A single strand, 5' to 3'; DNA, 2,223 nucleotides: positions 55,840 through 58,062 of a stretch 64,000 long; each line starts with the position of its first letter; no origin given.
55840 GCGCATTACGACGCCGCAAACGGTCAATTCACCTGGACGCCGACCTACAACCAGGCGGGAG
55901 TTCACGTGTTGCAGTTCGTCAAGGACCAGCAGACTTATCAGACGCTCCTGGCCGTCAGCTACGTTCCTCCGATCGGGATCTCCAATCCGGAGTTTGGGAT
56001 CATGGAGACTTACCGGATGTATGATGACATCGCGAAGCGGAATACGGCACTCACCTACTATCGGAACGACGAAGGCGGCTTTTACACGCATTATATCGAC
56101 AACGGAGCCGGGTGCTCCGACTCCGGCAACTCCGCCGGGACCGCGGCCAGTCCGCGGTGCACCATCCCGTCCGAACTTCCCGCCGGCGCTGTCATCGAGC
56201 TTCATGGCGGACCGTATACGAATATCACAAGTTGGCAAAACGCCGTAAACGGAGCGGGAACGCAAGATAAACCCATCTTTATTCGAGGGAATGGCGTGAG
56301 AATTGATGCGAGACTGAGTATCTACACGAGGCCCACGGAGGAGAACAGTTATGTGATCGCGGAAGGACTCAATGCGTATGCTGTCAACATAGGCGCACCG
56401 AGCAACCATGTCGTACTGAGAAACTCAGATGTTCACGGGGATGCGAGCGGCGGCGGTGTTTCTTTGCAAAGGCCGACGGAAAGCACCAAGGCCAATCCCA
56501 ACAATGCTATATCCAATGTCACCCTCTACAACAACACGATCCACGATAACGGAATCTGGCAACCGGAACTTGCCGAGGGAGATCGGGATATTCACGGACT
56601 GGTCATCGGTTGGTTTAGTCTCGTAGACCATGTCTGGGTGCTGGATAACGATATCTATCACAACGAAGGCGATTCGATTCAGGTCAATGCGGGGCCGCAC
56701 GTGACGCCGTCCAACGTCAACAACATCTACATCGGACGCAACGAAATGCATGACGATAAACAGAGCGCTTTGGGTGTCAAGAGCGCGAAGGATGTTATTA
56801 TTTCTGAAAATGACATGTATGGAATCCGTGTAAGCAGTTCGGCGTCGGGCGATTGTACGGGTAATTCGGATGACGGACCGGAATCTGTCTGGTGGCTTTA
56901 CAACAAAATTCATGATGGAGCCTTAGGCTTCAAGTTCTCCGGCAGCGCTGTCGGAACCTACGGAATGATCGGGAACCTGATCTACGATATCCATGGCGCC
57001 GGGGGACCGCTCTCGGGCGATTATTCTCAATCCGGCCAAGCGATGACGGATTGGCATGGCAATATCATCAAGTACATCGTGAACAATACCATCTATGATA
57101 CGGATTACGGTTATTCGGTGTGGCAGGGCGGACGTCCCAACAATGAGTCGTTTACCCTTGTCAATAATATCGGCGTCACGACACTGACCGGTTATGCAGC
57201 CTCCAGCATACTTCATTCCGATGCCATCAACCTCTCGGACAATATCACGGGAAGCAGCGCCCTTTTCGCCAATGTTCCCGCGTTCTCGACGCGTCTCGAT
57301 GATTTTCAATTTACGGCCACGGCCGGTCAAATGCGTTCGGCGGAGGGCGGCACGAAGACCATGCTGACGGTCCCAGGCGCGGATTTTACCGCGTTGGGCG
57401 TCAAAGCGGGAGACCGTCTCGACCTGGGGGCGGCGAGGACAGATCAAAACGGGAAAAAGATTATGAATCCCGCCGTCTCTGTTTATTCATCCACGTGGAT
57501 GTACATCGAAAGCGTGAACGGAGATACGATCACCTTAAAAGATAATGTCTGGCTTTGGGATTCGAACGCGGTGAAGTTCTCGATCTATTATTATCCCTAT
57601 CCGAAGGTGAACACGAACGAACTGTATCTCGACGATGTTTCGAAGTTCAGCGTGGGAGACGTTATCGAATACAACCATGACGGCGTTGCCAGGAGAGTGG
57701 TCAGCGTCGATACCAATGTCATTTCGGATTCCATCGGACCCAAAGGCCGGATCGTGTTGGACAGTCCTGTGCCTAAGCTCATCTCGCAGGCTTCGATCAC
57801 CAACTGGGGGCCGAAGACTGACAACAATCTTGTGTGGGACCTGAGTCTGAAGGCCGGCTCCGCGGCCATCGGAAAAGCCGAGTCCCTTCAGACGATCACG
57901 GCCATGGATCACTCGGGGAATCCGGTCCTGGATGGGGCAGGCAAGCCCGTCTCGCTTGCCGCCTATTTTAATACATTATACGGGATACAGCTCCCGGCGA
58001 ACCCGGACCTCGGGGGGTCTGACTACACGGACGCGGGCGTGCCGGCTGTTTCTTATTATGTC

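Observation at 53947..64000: Giant PMP-like beta-helix/FN3/cadherin adhesin with a long AT-rich leader and an adjacent atypical regulator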

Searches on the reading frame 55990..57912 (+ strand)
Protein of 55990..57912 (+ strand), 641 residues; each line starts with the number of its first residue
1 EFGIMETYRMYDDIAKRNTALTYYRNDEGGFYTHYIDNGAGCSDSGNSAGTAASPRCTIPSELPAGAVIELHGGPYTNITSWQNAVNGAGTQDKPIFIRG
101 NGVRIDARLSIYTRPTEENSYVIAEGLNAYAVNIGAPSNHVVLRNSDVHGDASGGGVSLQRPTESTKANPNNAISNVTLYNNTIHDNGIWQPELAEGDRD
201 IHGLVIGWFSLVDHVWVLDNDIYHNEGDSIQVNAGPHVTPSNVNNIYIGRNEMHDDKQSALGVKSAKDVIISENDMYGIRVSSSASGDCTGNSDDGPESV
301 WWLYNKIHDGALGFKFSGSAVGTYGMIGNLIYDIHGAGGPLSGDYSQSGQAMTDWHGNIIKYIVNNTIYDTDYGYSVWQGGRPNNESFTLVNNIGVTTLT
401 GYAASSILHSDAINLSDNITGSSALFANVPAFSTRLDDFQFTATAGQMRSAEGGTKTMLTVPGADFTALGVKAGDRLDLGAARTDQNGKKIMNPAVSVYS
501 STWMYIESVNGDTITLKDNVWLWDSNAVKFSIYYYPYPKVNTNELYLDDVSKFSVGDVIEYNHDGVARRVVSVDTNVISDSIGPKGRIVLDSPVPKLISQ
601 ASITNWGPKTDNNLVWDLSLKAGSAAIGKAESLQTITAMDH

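Call 12: search_protein_families(library=pfam, proteins=[window:55990-57912:+], max_evalue=5)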
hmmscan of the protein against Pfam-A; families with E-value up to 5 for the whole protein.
window:55990-57912:+ (641 aa): 1 family
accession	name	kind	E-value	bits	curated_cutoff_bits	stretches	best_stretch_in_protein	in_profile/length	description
PF13229.12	Beta_helix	-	0.00036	20.6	25.9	1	129-286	23-149/158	Right handed beta helix region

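Call 14: find_homologous_proteins(query=window:55990-57912:+, max_evalue=0.00001)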
Query window:55990-57912:+ (641 aa): 88 proteins with E <= 0.00001 among 8000 candidates.
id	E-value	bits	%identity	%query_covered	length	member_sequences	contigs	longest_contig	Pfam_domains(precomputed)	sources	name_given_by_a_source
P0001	5.8e-170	585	62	66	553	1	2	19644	PF13229.13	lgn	-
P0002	1.5e-96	342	40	78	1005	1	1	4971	PF13229.13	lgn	-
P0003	3.1e-96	341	42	73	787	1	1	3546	PF13229.13,PF17963.8,PF17892.8,PF17803.8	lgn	-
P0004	1.4e-94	336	40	75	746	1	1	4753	PF13229.13,PF17963.8,PF17892.8,PF17803.8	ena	-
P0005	3.0e-72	262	39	68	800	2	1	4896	PF13229.13,PF22352.3,PF00801.27,PF18998.7,PF13860.13,PF18911.7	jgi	-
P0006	1.8e-67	246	42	58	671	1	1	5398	PF13229.13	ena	-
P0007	3.2e-58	216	39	62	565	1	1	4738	PF13229.13,PF05048.20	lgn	-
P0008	1.9e-56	210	37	64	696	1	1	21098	-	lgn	-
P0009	2.2e-56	210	38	66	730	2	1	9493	PF13229.13,PF00041.28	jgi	jgi:hypothetical protein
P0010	2.1e-55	206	35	61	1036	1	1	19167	PF13229.13,PF18998.7,PF01471.24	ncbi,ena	-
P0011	4.5e-55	205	37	58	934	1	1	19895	PF13229.13,PF14347.12,PF22352.3,PF00801.27,PF18911.7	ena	-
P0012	1.6e-54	204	39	59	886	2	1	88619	PF17963.8,PF17892.8,PF17803.8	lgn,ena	-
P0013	3.0e-54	203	37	58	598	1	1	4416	PF13229.13,PF18998.7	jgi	jgi:hypothetical protein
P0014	8.4e-54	201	39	54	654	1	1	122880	PF13229.13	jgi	jgi:hypothetical protein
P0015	2.7e-53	200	39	58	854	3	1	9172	PF22352.3,PF18998.7,PF13860.13,PF18911.7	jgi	-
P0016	6.6e-53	198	36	65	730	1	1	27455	PF13229.13,PF00041.28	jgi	jgi:hypothetical protein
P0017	9.1e-52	194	37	59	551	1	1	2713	PF13229.13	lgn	-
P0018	1.5e-51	194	38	54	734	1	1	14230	PF13229.13,PF00041.28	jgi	jgi:hypothetical protein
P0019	3.1e-51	193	37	54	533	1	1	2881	PF13229.13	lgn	-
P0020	1.7e-49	187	38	62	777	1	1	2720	PF13229.13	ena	-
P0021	2.0e-49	187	37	59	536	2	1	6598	PF13229.13,PF05048.20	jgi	-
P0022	2.8e-48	183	35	61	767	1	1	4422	PF13229.13,PF18998.7,PF00041.28,PF16656.12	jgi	-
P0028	4.7e-47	179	31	76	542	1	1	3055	PF13229.13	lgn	-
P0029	8.6e-46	175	35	64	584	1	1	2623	PF13229.13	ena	-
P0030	1.3e-45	174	35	58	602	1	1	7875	PF13229.13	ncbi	-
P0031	3.0e-45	173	33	67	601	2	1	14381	PF13229.13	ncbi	ncbi:MAG: right-handed parallel beta-helix repeat-containing protein [Desulfobacteraceae bacterium]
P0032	3.0e-44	170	35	61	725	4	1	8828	PF13229.13,PF17963.8,PF17892.8,PF17803.8,PF16184.12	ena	-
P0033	5.2e-44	169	34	53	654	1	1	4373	PF13229.13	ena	-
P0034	8.2e-43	165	34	59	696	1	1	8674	PF13229.13,PF18998.7,PF23106.2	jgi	jgi:hypothetical protein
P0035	1.0e-41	161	35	61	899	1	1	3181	PF13229.13,PF00801.27,PF17963.8,PF05345.19,PF00041.28,PF18911.7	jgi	-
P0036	1.4e-41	161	36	52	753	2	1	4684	PF13229.13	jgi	-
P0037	4.6e-40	156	33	58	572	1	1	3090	PF13229.13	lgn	-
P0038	5.6e-40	156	36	53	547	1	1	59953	PF13229.13,PF05048.20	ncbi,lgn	-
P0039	1.4e-39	154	36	52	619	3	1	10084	PF13229.13,PF17161.11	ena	-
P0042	2.3e-37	147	30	74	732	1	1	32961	PF13229.13,PF17963.8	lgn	-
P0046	3.1e-36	143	36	52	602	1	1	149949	PF13229.13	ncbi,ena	-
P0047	7.0e-36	142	30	68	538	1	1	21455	PF13229.13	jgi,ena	-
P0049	7.4e-35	139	32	62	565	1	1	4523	PF13229.13,PF05048.20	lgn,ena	-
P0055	1.8e-32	131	32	57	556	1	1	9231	PF13229.13,PF05048.20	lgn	-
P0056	8.1e-32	129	34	56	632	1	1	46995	PF13229.13,PF18998.7,PF05048.20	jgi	jgi:hypothetical protein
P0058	1.4e-30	124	34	49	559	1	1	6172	PF13229.13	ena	-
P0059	6.7e-30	122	32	54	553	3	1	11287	PF13229.13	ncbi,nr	ncbi:MAG: right-handed parallel beta-helix repeat-containing protein, partial [Gammaproteobacteria b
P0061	1.8e-28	117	32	49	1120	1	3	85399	PF13229.13,PF17963.8,PF18957.7,PF00028.24,PF05345.19,PF16184.12,PF05048.20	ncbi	-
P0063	6.0e-28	116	28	55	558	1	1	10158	PF13229.13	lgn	-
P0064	8.7e-28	115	30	57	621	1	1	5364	PF13229.13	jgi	-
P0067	1.1e-26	112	30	66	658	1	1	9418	PF13229.13,PF00404.25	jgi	-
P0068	2.4e-26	110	30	59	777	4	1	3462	PF13229.13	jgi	jgi:hypothetical protein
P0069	9.0e-26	109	31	59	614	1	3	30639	PF13229.13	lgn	-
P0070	1.9e-25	108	31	59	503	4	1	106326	PF13229.13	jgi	jgi:hypothetical protein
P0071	2.1e-25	107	30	60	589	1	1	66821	PF13229.13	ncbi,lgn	-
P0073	3.5e-25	107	30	60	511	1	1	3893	PF13229.13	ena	-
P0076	1.2e-23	102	33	49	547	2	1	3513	PF13229.13,PF22842.4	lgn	-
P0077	1.4e-23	101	31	50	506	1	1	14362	PF13229.13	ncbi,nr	ncbi:MAG: right-handed parallel beta-helix repeat-containing protein [Gammaproteobacteria bacterium]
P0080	2.9e-23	100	30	68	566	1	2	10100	PF13229.13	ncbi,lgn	-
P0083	2.2e-19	88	30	56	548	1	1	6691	PF13229.13,PF05048.20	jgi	jgi:parallel beta-helix repeat protein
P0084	4.9e-17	80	28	48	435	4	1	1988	PF13229.13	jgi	jgi:hypothetical protein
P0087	1.5e-14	72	26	54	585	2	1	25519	PF13229.13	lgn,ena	-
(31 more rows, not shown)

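Call 33: search_solved_structures(query=window:55990-57912:+, max_evalue=1)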
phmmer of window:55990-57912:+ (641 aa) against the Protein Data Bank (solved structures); distinct sequences matched with E-value up to 1: 2.
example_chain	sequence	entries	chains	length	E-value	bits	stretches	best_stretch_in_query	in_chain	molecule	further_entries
9ydo_Ba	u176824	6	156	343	0.11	14.1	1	424-502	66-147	Flagellar P-ring protein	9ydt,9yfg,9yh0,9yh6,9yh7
9yec_Ba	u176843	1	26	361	0.12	14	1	424-502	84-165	Flagellar P-ring protein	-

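Call 46: find_encoding_contigs(protein=P0001, flank=10000, max_places=3)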
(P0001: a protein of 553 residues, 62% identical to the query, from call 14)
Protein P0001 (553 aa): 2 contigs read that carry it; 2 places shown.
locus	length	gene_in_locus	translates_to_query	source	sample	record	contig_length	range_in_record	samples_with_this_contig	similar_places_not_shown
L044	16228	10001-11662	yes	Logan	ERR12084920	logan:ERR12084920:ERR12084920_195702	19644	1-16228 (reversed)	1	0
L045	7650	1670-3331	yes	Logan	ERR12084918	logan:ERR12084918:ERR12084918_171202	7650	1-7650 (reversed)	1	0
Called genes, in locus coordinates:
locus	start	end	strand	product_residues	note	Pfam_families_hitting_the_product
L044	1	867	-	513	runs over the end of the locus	-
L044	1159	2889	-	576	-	PF25225:DUF7843, PF13387:Lnb_N, PF25222:DUF7840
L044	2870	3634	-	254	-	PF00696:AA_kinase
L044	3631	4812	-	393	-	PF01960:ArgJ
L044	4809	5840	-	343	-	PF01118:Semialdhyde_dh, PF22698:Semialdhyde_dhC_1, PF02774:Semialdhyde_dhC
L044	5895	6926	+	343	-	PF00756:Esterase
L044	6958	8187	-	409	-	-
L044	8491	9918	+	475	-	PF13472:Lipase_GDSL_2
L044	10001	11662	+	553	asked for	PF13229:Beta_helix (weak)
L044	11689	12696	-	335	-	PF00291:PALP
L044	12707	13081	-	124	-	-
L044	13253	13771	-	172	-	-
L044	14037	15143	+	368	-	PF12625:Arabinose_bd, PF12833:HTH_18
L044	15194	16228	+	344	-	PF08545:ACP_syn_III, PF08541:ACP_syn_III_C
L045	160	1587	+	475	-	PF13472:Lipase_GDSL_2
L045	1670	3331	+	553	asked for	PF13229:Beta_helix (weak)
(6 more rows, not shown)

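Call 61: predict_structure(alignment_id=A3)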
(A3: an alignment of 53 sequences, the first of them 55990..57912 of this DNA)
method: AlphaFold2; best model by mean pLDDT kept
length: 641 residues; sequences in the alignment: 53
mean_pLDDT: 70.2   pTM: 0.71
mean pLDDT of the five models: 70.2, 69.7, 69.6, 69.5, 68.3
residues with pLDDT >= 90: 263; 70-90: 106; 50-70: 58; < 50: 214
segments of 3 or more residues with pLDDT < 50: 398-404, 424-487, 504-641
pLDDT, mean of each block of 10 residues (from residue 1): 87 97 96 96 94 95 94 89 81 95 89 74 96 92 97 96 66 93 98 92 95 97 98 90 96 97 96 97 92 91 97 87 91 77 64 80 88 75 69 64 50 72 49 34 36 28 34 34 44 62 44 39 29 25 30 40 37 37 34 39 39 40 33 32 28
secondary structure, 60 per line:
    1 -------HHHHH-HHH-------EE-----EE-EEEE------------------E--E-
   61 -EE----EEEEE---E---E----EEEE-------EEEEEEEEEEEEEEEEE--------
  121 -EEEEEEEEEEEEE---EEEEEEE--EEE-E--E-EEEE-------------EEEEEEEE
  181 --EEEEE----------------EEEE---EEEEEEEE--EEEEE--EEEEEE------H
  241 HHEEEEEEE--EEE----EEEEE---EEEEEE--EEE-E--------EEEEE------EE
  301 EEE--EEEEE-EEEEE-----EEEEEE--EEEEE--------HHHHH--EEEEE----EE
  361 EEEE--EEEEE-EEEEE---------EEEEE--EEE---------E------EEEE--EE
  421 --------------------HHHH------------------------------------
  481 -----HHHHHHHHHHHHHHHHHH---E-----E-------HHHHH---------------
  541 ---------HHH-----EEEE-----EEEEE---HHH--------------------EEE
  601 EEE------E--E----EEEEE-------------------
elements in order: H8-12 E34-37 E68-72 E85-88 E96-112 E122-134 E138-144 E147-149 E156-159 E173-180 E183-187 E204-207 E211-218 E221-225 E228-233 E243-249 E252-254 E259-263 E267-272 E275-277 E288-292 E299-303 E306-310 E312-316 E322-327 E330-334 H343-347 E350-354 E359-364 E367-371 E373-377 E387-391 E394-396 E413-416 H441-444 H486-503 H521-525 E558-561 E567-571 E598-603 E618-622

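Call 63: fold_search(model_id=the predicted structure, library=pdb)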
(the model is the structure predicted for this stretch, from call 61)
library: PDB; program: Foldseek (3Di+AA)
matches with E <= 10: 392; with E <= 0.001: 20
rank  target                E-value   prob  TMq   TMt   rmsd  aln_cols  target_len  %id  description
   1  1ru4                  7.6e-06  1.00  0.29  0.44   9.5       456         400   13  Crystal structure of pectate lyase Pel9A (released 2004-04-13)
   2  6qps_A                9.1e-05  1.00  0.31  0.43  11.3       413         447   14  Structural characterization of a mannuronic acid specific polysaccharide family 6 lyase enzyme from human gut microbio (released 2019-09-25)
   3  6w4q_B                1.2e-04  1.00  0.28  0.25  11.3       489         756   10  Crystal structure of full-length tailspike protein 2 (TSP2, ORF211) ) from Escherichia coli O157:H7 bacteriophage CAB1 (released 2021-01-20)
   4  2pyg_B                1.4e-04  1.00  0.28  0.45  10.5       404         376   14  Azotobacter vinelandii Mannuronan C-5 epimerase AlgE4 A-module (released 2008-05-27)
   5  7v6i_A                1.6e-04  1.00  0.30  0.32   9.8       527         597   13  Crystal structure of lacto-N-biosidase BsaX from Bifidobacterium saguini, lacto-N-biose complex (released 2022-02-09)
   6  5w6p_A                1.6e-04  1.00  0.28  0.27  11.0       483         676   10  Crystal structure of Bacteriophage CBA120 tailspike protein 2 enzymatically active domain (TSP2dN, orf211) (released 2018-10-24)
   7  6qps_B                1.7e-04  1.00  0.31  0.43  11.5       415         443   14  Structural characterization of a mannuronic acid specific polysaccharide family 6 lyase enzyme from human gut microbio (released 2019-09-25)
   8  5lw3                  2.1e-04  1.00  0.30  0.49  10.1       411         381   17  Azotobacter vinelandii Mannuronan C-5 epimerase AlgE6 A-module (released 2017-10-25)
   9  5w6p_D                2.4e-04  1.00  0.28  0.27  10.9       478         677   10  Crystal structure of Bacteriophage CBA120 tailspike protein 2 enzymatically active domain (TSP2dN, orf211) (released 2018-10-24)
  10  6w4q_E                2.4e-04  1.00  0.28  0.24  11.5       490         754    9  Crystal structure of full-length tailspike protein 2 (TSP2, ORF211) ) from Escherichia coli O157:H7 bacteriophage CAB1 (released 2021-01-20)
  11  2pyg_A                2.9e-04  1.00  0.31  0.51   9.6       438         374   14  Azotobacter vinelandii Mannuronan C-5 epimerase AlgE4 A-module (released 2008-05-27)
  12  6kqt_A                2.9e-04  1.00  0.31  0.32   9.5       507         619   11  Crystal Structure of GH136 lacto-N-biosidase from Eubacterium ramulus - native protein (released 2020-06-10)
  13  8wm1_A                3.2e-04  1.00  0.28  0.37   9.4       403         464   13  DHS dehydratase (released 2024-10-02)
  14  5zru_A                4.2e-04  1.00  0.27  0.29  12.1       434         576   12  Crystal structure of Agl-KA catalytic domain (released 2019-10-23)
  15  6w4q_D                5.3e-04  1.00  0.26  0.23   9.8       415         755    9  Crystal structure of full-length tailspike protein 2 (TSP2, ORF211) ) from Escherichia coli O157:H7 bacteriophage CAB1 (released 2021-01-20)
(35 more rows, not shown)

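Call 79: search_protein_families(library=pfam, proteins=[L044:8491-9918:+, L044:10001-11662:+, L044:6958-8187:-], max_evalue=0.0001)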
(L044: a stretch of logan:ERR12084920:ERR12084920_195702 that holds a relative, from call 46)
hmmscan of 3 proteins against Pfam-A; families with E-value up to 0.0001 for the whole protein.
L044:8491-9918:+ (475 aa): 1 family
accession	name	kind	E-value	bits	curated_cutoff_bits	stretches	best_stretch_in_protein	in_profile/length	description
PF13472.12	Lipase_GDSL_2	-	1.9e-08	35.4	32.9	1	87-257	1-176/178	GDSL-like Lipase/Acylhydrolase family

L044:10001-11662:+ (553 aa): 1 family
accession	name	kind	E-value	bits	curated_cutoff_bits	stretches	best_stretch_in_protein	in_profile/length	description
PF13229.12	Beta_helix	-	1.4e-08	35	25.9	0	309-407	56-146/158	Right handed beta helix region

L044:6958-8187:- (409 aa): 0 families
